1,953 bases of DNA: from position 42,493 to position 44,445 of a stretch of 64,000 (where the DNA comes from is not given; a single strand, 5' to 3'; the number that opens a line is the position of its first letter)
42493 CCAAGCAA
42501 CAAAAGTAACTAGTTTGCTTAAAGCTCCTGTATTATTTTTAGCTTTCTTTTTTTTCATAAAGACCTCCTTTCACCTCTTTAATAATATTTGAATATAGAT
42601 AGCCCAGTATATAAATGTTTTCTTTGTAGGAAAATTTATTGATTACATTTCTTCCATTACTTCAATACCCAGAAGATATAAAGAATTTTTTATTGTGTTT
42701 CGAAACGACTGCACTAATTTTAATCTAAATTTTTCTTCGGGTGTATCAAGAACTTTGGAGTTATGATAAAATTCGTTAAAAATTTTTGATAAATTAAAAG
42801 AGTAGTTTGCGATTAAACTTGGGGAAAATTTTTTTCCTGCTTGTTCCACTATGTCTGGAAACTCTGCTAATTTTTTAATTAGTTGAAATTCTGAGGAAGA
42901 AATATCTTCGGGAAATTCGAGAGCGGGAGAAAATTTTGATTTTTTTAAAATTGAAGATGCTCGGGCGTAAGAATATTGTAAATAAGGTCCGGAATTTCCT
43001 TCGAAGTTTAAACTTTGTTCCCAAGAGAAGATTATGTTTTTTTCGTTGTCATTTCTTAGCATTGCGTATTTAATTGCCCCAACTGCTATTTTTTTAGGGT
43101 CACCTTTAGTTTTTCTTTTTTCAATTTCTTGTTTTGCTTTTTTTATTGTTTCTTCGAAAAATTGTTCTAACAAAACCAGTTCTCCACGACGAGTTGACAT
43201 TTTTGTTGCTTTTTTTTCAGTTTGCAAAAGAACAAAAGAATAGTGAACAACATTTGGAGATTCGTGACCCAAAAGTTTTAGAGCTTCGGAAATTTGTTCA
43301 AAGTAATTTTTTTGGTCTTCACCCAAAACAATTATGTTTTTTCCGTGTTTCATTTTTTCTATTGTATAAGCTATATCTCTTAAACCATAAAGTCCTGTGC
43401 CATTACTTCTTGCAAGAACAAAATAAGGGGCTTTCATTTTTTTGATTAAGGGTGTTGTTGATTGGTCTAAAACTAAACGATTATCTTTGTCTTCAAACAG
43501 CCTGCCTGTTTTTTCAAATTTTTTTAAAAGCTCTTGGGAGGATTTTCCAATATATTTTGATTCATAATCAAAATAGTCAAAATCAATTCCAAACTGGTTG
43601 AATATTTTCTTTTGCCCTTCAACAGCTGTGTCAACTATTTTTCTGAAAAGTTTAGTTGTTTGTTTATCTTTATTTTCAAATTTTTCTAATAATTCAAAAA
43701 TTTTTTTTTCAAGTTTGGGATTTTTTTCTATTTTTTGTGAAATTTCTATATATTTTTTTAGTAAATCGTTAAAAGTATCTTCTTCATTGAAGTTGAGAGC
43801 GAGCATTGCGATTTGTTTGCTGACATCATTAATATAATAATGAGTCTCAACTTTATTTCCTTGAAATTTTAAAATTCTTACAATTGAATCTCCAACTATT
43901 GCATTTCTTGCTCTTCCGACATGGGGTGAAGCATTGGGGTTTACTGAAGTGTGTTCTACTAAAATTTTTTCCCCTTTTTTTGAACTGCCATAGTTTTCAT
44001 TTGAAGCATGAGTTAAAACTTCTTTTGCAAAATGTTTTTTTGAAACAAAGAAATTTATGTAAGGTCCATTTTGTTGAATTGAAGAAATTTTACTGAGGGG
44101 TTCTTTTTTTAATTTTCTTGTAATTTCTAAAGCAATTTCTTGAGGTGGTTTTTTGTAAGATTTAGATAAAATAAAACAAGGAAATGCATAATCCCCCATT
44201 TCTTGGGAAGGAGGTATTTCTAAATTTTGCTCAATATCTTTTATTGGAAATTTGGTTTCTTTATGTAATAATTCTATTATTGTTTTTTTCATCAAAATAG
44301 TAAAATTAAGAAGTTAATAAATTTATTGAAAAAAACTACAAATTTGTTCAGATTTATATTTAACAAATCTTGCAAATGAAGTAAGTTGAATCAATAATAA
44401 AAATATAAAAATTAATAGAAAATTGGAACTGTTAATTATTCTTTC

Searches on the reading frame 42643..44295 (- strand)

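Call 51: search_protein_families(library=ncbifam, proteins=[window:42643-44295:-], max_evalue=1e-10)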
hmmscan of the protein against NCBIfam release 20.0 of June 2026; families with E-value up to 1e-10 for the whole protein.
window:42643-44295:- (550 aa): 4 families
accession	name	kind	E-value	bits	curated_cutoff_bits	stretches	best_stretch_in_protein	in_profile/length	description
TIGR00456.1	argS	equivalog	2.5e-132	442.1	261.65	1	2-550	5-569/569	arginine--tRNA ligase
NF002446.0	PRK01611.3-3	equivalog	1.1e-122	410.5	399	2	184-550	249-636/636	arginine--tRNA ligase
NF002447.0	PRK01611.3-4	equivalog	1.2e-104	351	460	2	3-315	10-322/613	arginine--tRNA ligase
NF045898.1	ArgS_rel_codon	equivalog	1.1e-14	54.7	340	0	377-545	157-322/327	ArgS-related anticodon-binding protein NrtL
